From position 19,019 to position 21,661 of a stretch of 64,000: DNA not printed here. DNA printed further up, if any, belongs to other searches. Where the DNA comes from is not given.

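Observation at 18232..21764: Three-gene operon: HTH-Fic / PHP-phosphoesterase fused to a split SMC-RecN-type ABC ATPase / small overlapping ORF. Candidate antiphage or abortive-infection system.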

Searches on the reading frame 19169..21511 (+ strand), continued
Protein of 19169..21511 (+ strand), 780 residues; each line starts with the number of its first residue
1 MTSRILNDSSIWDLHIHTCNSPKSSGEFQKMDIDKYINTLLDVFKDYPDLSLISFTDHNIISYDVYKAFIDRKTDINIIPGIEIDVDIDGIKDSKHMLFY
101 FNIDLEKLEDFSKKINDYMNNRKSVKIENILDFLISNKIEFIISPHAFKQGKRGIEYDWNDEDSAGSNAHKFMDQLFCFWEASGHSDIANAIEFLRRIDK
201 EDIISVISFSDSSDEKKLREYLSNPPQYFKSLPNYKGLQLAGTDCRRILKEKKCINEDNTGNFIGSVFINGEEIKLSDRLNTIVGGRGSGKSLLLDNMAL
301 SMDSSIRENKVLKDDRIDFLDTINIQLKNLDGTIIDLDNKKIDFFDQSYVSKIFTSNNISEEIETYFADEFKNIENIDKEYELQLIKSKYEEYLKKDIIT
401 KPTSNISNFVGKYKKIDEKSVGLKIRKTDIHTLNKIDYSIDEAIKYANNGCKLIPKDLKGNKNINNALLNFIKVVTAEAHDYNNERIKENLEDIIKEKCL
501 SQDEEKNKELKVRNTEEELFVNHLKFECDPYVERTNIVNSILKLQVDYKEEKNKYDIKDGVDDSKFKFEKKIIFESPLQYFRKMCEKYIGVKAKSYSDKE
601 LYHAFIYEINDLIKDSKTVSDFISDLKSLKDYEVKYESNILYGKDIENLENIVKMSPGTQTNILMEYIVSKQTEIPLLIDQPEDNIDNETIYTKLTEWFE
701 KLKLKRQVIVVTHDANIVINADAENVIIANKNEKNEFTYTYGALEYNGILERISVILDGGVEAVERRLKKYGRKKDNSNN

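Call 23: search_protein_families(library=padloc, proteins=[L012:3610-6909:+, L012:2178-3701:+, L012:1487-2185:+, L013:248-3370:+, L014:5578-7146:+, L018:608-2023:+, L018:5289-6959:+, L017:9015-9743:+, L016:7233-9212:+, L016:5143-7248:+], max_evalue=0.00001)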
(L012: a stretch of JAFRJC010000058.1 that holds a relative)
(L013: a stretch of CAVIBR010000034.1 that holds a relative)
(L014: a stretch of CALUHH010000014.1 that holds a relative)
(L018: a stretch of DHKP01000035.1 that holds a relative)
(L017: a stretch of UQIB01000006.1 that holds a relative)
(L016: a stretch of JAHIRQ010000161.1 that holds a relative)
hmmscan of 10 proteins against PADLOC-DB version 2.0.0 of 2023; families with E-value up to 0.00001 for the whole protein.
L012:3610-6909:+ (1099 aa): 2 families
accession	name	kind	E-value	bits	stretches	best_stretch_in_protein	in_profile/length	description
PDLC03626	REase_MTase_IIG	-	1.3e-30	103.9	1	135-808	122-801/1359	Type IIG restriction enzyme-methyltransferase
PDLC05041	PDC-S57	-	9.4e-07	26.6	1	51-170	12-120/212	-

L012:2178-3701:+ (507 aa): 4 families
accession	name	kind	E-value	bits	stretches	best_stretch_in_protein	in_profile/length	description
PDLC03626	REase_MTase_IIG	-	7.5e-35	117.9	2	17-283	863-1113/1359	Type IIG restriction enzyme-methyltransferase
PDLC03375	MTase_II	-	4.4e-34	116.4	1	180-469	9-309/348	Type II methyltransferase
PDLC03338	MTase_II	-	2.7e-08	31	1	25-116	132-220/604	Type II methyltransferase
PDLC04134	mad2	-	4.2e-06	23.9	0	22-233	270-403/492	mads_2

L012:1487-2185:+ (232 aa): 1 family
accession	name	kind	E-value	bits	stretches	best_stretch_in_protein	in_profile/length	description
PDLC03313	MTase_II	-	5.9e-10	36.3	1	2-108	10-114/563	Type II methyltransferase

L013:248-3370:+ (1040 aa): 5 families
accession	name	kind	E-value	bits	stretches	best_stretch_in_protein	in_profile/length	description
PDLC03647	REase_III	-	1e-299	995.1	1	1-1037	1-987/989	Type III restriction enzyme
PDLC03649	REase_III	-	1.4e-101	339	1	68-1036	36-967/973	Type III restriction enzyme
PDLC03648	REase_III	-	4.5e-08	29.7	1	530-673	302-430/871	Type III restriction enzyme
PDLC03653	REase_III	-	5.8e-08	29.3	0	528-581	417-470/883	Type III restriction enzyme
PDLC03650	REase_III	-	5.6e-07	26.3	0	536-582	377-423/898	Type III restriction enzyme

L014:5578-7146:+ (522 aa): 57 families (the best 25 are shown)
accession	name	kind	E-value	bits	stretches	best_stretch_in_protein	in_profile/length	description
PDLC03636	MTase_III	-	2.3e-187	622.3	1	2-518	5-563/575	Type III methyltransferase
PDLC03644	MTase_III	-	3.4e-134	446.5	1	6-395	4-430/542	Type III methyltransferase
PDLC03637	MTase_III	-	1.7e-90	302.2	1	6-335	87-437/513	Type III methyltransferase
PDLC03634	MTase_III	-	4.4e-87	291.4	2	83-334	170-427/621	Type III methyltransferase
PDLC03635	MTase_III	-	8e-84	280.6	2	34-168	216-355/708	Type III methyltransferase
PDLC03638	MTase_III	-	2e-69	232.8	1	37-386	381-712/816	Type III methyltransferase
PDLC03641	MTase_III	-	8.7e-66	220.8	2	82-333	180-427/657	Type III methyltransferase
PDLC03640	MTase_III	-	1.8e-59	199.7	3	191-340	262-425/654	Type III methyltransferase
PDLC03354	MTase_II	-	4.6e-52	175.4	1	37-356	61-380/425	Type II methyltransferase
PDLC03642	MTase_III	-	6.3e-46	155.1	1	33-339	79-384/528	Type III methyltransferase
PDLC03300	MTase_II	-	8.1e-37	124.9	2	74-167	76-166/302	Type II methyltransferase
PDLC03633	MTase_III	-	1.9e-34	117.3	3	290-356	285-351/616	Type III methyltransferase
PDLC03639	MTase_III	-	2.8e-32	109.8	1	31-223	82-279/639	Type III methyltransferase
PDLC03643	MTase_III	-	2.4e-31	107.4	1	90-333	1-247/465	Type III methyltransferase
PDLC03299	MTase_II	-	1.4e-30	104.9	2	34-167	12-140/296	Type II methyltransferase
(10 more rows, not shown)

L018:608-2023:+ (471 aa): 0 families

L018:5289-6959:+ (556 aa): 4 families
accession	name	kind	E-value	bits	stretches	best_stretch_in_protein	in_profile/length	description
PDLC02402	Aga_SIR2-PNTD1-PNTD2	-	5.8e-18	62.4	1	191-413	327-556/876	Class I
PDLC02394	pAgo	-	3e-17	59.7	1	33-402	54-405/1121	-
PDLC02418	Aga_SIR2-Kinase-PNTD1-PNTD2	-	6.7e-13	45.7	1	249-413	269-434/756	Class I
PDLC05078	PDC-S72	-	1.4e-10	38.8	1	458-556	273-374/377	-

L017:9015-9743:+ (242 aa): 1 family
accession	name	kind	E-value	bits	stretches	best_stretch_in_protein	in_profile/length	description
PDLC04038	PD-T4-5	-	8.2e-06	23.3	0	7-186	5-205/309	-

L016:7233-9212:+ (659 aa): 47 families (the best 25 are shown)
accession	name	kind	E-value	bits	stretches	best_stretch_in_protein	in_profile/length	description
PDLC00119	GajB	-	3.6e-82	275.1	1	15-628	8-550/565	UrvD helicase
PDLC00128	GajB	-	8.1e-46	155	2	20-146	24-152/685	UrvD helicase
PDLC00135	GajB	-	1.4e-42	144.4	2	20-113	17-102/603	UrvD helicase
PDLC00127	GajB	-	3.4e-41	139.4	1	19-628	16-572/594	UrvD helicase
PDLC00117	GajB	-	5.7e-41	138.7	2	206-624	186-576/604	UrvD helicase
PDLC00143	GajB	-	1.3e-40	137.6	2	21-120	23-121/632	UrvD helicase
PDLC00111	GajB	-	1.5e-40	137.5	2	21-120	23-121/625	UrvD helicase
PDLC00137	GajB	-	3.4e-39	133.2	2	18-102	21-105/679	UrvD helicase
PDLC03802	RTasHel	-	7.1e-38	128.9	1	22-340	17-290/675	DRT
PDLC00132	GajB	-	3.3e-37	126.4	1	22-325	15-302/625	UrvD helicase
PDLC00113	GajB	-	4.9e-37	125.7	2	20-113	24-116/579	UrvD helicase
PDLC00131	GajB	-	2.8e-32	110.5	1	19-617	32-620/647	UrvD helicase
PDLC00103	GajB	-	6.9e-32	109.1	1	18-560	23-542/612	UrvD helicase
PDLC00130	GajB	-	2.2e-31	106.8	2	209-331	176-299/589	UrvD helicase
PDLC00122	GajB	-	2.1e-30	104.1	2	223-572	147-455/502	UrvD helicase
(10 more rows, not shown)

L016:5143-7248:+ (701 aa): 101 families (the best 25 are shown)
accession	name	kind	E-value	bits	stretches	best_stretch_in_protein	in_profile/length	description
PDLC00069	GajA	-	5.3e-85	284.2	2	1-377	1-398/687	AAA ATPase domain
PDLC00091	GajA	-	8.1e-58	194.7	2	1-403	1-380/627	AAA ATPase domain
PDLC00096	GajA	-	7.8e-54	181.4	3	285-375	261-353/630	AAA ATPase domain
PDLC00065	GajA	-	1.2e-53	180.9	1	1-699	1-663/670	AAA ATPase domain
PDLC00071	GajA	-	2.3e-51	173.3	3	284-402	245-364/588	AAA ATPase domain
PDLC00077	GajA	-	3.1e-51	172.7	2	1-374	1-395/616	AAA ATPase domain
PDLC00099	GajA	-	1.1e-46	158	3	284-373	271-358/626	AAA ATPase domain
PDLC00083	GajA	-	5.2e-46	155.3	1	1-499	1-459/639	AAA ATPase domain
PDLC00073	GajA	-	6.2e-46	155.5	2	213-492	174-444/589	AAA ATPase domain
PDLC00080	GajA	-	1e-44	151.3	3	285-373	264-351/622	AAA ATPase domain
PDLC00063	GajA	-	7.1e-44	148.4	2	1-400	1-443/679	AAA ATPase domain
PDLC00070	GajA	-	2.8e-43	146.4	2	1-387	1-365/596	AAA ATPase domain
PDLC00064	GajA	-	4.5e-43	145.9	2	264-387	79-200/464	AAA ATPase domain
PDLC00093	GajA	-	1e-41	141.5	2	113-484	157-533/736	AAA ATPase domain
PDLC02979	AriA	-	1.3e-39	135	1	1-358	1-372/373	-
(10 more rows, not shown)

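Call 24: search_protein_families(library=pfam, proteins=[L012:3610-6909:+, L012:2178-3701:+, L013:248-3370:+, L014:5578-7146:+, L018:608-2023:+, L018:5289-6959:+, L017:9015-9743:+, L039:5038-5964:-, L001:6729-7061:+, L001:10965-11879:+], max_evalue=0.001)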
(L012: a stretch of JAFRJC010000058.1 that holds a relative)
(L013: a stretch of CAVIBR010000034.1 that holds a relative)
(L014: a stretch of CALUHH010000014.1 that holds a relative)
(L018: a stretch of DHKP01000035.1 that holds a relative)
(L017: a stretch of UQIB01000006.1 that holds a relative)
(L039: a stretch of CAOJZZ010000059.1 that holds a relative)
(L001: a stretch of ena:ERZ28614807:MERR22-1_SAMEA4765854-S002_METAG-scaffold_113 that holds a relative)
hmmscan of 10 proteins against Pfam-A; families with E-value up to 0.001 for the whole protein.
L012:3610-6909:+ (1099 aa): 4 families
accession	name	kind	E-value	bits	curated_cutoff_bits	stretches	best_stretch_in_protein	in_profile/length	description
PF10544.15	T5orf172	-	9.1e-12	45.8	20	1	43-141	2-97/101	T5orf172 domain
PF04851.21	ResIII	-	2.1e-06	28.2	22.5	1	158-321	2-148/164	Type III restriction enzyme, res subunit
PF13455.12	MUG113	-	8.6e-06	26.7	22.3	1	59-141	1-70/73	Meiotically up-regulated gene 113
PF07200.18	Mod_r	-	0.00028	21.3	30.1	1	704-782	5-84/146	Modifier of rudimentary (Mod(r)) protein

L012:2178-3701:+ (507 aa): 1 family
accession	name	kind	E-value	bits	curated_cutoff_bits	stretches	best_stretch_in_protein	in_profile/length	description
PF07669.17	Eco57I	-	6.4e-37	127.7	25.3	1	90-263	1-171/171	Eco57I restriction-modification methylase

L013:248-3370:+ (1040 aa): 4 families
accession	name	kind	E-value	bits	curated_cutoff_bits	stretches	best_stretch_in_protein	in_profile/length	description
PF19778.5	RE_endonuc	-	2.2e-29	101.9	23.4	1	929-1028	9-107/108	Endonuclease domain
PF04851.21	ResIII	-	4.1e-16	59.8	22.5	1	108-270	23-162/164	Type III restriction enzyme, res subunit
PF00270.35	DEAD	-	3.3e-08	33.9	26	1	113-271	19-161/167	DEAD/DEAH box helicase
PF02562.22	PhoH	-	0.00082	19.4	27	0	116-200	27-110/205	PhoH-like protein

L014:5578-7146:+ (522 aa): 1 family
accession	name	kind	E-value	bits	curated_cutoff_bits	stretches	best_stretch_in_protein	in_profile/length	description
PF01555.25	N6_N4_Mtase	-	2.8e-52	178.3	26.7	1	59-350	1-215/221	DNA methylase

L018:608-2023:+ (471 aa): 2 families
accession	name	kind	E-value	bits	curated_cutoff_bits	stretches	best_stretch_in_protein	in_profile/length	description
PF07508.19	Recombinase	-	3.3e-23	82.3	21.1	1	62-170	1-102/102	Recombinase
PF13408.12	Zn_ribbon_recom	-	1.5e-10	41.7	25.3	1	194-257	2-58/58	Recombinase zinc beta ribbon domain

L018:5289-6959:+ (556 aa): 2 families
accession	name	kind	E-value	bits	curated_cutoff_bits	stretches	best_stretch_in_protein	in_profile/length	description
PF04326.19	SLFN_AlbA_2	-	6.5e-12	46.5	25.3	1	20-156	1-116/118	Schlafen, AlbA_2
PF13749.12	HATPase_c_4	-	1.9e-10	41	26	1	328-414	3-87/89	Putative ATP-dependent DNA helicase recG C-terminal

L017:9015-9743:+ (242 aa): 1 family
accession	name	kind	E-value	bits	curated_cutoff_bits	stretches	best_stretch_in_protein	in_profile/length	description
PF07751.16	Abi_2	-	1.7e-06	28.9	25.6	1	35-186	34-183/184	Abi-like protein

L039:5038-5964:- (308 aa): 2 families
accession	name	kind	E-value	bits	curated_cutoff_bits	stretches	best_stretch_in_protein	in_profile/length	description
PF10543.14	ORF6N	-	2.8e-32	111.3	27.8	1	37-121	2-84/86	ORF6N domain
PF09669.15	Phage_pRha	-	0.00031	21.7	29.9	1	48-144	2-90/91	Phage regulatory protein Rha (Phage_pRha)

L001:6729-7061:+ (110 aa): 0 families

L001:10965-11879:+ (304 aa): 1 family
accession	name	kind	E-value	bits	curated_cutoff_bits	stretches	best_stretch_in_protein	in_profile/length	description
PF02661.23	Fic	-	4.6e-13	50.3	24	1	128-233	2-93/93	Fic/DOC family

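Call 26: search_protein_families(library=ncbifam, proteins=[L043:7562-10498:+, L051:9974-12661:+, L082:9959-12757:+, L077:5963-8554:+, L058:9800-12577:+, L062:9977-12334:+, L027:9986-12355:+, L029:9995-12331:+], max_evalue=1e-10)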
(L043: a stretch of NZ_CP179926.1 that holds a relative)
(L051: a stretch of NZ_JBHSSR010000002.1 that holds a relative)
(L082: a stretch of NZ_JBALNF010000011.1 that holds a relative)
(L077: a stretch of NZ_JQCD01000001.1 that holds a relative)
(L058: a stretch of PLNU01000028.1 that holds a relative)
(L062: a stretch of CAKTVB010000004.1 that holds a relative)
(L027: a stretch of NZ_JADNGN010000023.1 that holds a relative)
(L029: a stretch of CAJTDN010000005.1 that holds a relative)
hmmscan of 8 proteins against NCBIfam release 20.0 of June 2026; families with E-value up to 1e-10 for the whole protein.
L043:7562-10498:+ (978 aa): 3 families
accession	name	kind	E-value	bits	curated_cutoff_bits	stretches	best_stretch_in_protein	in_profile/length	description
NF045780.1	TrlF_fam_ATP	equivalog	5.3e-163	545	350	1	23-976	1-944/944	TrlF family AAA-like ATPase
NF045781.1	Spaf1101_AAA_ATP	equivalog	9.4e-33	113.6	475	1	819-975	685-832/836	Spaf_1101 family AAA-like ATPase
NF042955.1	Ppl_antiphage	equivalog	1.4e-21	76.2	1000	1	829-972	759-879/882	anti-phage protein Ppl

L051:9974-12661:+ (895 aa): 3 families
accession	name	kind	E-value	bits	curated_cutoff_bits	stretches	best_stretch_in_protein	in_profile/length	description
NF045780.1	TrlF_fam_ATP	equivalog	1e-142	477.9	350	1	4-892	2-943/944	TrlF family AAA-like ATPase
NF045781.1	Spaf1101_AAA_ATP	equivalog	1.1e-31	110.2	475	1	549-893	488-833/836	Spaf_1101 family AAA-like ATPase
NF042955.1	Ppl_antiphage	equivalog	3.8e-26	91.3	1000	1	764-891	763-881/882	anti-phage protein Ppl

L082:9959-12757:+ (932 aa): 3 families
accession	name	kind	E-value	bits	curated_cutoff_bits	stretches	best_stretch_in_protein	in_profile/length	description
NF045780.1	TrlF_fam_ATP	equivalog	4.1e-171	571.9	350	1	9-929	2-944/944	TrlF family AAA-like ATPase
NF045781.1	Spaf1101_AAA_ATP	equivalog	2.3e-31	109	475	1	503-928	419-832/836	Spaf_1101 family AAA-like ATPase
NF042955.1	Ppl_antiphage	equivalog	8.4e-26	90.2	1000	1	781-924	754-878/882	anti-phage protein Ppl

L077:5963-8554:+ (863 aa): 3 families
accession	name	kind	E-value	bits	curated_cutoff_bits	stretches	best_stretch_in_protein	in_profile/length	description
NF045780.1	TrlF_fam_ATP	equivalog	9e-150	501.3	350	1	3-855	1-943/944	TrlF family AAA-like ATPase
NF045781.1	Spaf1101_AAA_ATP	equivalog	7.7e-40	137.1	475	1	233-856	263-833/836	Spaf_1101 family AAA-like ATPase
NF042955.1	Ppl_antiphage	equivalog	2.6e-29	101.8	1000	2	713-851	761-878/882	anti-phage protein Ppl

L058:9800-12577:+ (925 aa): 3 families
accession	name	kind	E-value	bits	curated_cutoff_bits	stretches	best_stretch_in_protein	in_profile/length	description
NF045780.1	TrlF_fam_ATP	equivalog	1.7e-158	530.2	350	1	16-922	2-943/944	TrlF family AAA-like ATPase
NF045781.1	Spaf1101_AAA_ATP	equivalog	2.4e-42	145.4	475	2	502-922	444-832/836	Spaf_1101 family AAA-like ATPase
NF042955.1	Ppl_antiphage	equivalog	1.4e-39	135.8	1000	2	16-340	1-303/882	anti-phage protein Ppl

L062:9977-12334:+ (785 aa): 3 families
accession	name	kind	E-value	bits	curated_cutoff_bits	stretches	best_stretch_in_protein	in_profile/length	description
NF045780.1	TrlF_fam_ATP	equivalog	4e-53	181.4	350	2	7-536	7-539/944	TrlF family AAA-like ATPase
NF045781.1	Spaf1101_AAA_ATP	equivalog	2.5e-17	62.6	475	1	282-782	338-833/836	Spaf_1101 family AAA-like ATPase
NF042955.1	Ppl_antiphage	equivalog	7.4e-13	47.4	1000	0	679-778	786-879/882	anti-phage protein Ppl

L027:9986-12355:+ (789 aa): 3 families
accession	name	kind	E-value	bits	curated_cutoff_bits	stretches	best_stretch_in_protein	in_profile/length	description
NF045780.1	TrlF_fam_ATP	equivalog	4.1e-71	240.9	350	2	452-788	585-944/944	TrlF family AAA-like ATPase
NF045781.1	Spaf1101_AAA_ATP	equivalog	9.8e-34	116.9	475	1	663-788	704-833/836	Spaf_1101 family AAA-like ATPase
NF042955.1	Ppl_antiphage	equivalog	1.9e-25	89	1000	1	653-784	749-879/882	anti-phage protein Ppl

L029:9995-12331:+ (778 aa): 3 families
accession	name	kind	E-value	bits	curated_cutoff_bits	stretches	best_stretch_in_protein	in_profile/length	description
NF045780.1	TrlF_fam_ATP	equivalog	1.1e-75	256.1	350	2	496-777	656-944/944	TrlF family AAA-like ATPase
NF042955.1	Ppl_antiphage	equivalog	5.3e-30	104.1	1000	1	652-774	758-880/882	anti-phage protein Ppl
NF045781.1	Spaf1101_AAA_ATP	equivalog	4.3e-28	98.2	475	1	74-777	140-833/836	Spaf_1101 family AAA-like ATPase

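Call 45: predict_structure(alignment_id=A2)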
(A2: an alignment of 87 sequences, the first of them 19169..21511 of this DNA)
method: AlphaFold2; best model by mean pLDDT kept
length: 780 residues; sequences in the alignment: 87
mean_pLDDT: 84.4   pTM: 0.72
mean pLDDT of the five models: 84.4, 83.7, 83.6, 82.7, 82.2
residues with pLDDT >= 90: 392; 70-90: 284; 50-70: 64; < 50: 40
segments of 3 or more residues with pLDDT < 50: 147-165, 167-173, 180-183, 771-780
pLDDT, mean of each block of 10 residues (from residue 1): 86 93 86 96 95 94 95 93 88 84 91 94 88 84 63 43 48 52 55 68 64 90 89 88 77 86 93 94 92 96 92 93 93 93 93 91 92 92 93 85 80 69 69 81 77 78 86 90 88 83 79 83 89 94 92 94 92 95 94 91 94 92 93 94 93 89 88 93 62 76 92 86 92 89 90 82 64 33
secondary structure, 60 per line:
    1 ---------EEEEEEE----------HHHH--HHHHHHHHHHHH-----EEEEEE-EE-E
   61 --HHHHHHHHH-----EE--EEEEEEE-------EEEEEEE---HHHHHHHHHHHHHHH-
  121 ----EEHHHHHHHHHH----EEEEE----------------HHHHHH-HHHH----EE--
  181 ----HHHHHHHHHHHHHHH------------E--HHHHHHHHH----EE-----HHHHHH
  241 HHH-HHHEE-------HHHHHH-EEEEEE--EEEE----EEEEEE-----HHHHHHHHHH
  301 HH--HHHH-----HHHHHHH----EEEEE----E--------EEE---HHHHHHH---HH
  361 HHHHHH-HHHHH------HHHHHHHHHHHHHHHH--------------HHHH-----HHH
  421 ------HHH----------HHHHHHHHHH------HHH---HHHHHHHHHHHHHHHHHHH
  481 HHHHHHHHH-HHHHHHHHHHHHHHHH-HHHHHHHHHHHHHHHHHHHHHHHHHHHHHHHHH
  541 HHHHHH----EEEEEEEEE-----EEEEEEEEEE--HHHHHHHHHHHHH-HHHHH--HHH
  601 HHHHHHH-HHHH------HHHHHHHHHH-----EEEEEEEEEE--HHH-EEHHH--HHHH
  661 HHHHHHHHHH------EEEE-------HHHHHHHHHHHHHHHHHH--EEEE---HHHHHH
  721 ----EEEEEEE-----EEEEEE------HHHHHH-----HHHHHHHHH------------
elements in order (helices of 4 or more, strands of 3 or more residues): E10-16 H27-30 H33-44 E50-55 H63-71 E81-87 E95-101 H105-119 H127-136 E141-145 H162-167 H169-172 H185-199 H215-223 H235-243 H257-262 E264-269 E272-275 E280-285 H291-302 H305-308 H314-320 E325-329 E343-345 H349-355 H359-366 H368-372 H379-394 H409-412 H440-449 H462-489 H491-506 H508-546 E551-559 E565-574 H577-589 H591-595 H598-607 H609-612 H619-628 E634-643 H657-670 E677-680 H688-705 E708-711 H715-720 E725-731 E737-742 H749-754 H760-768
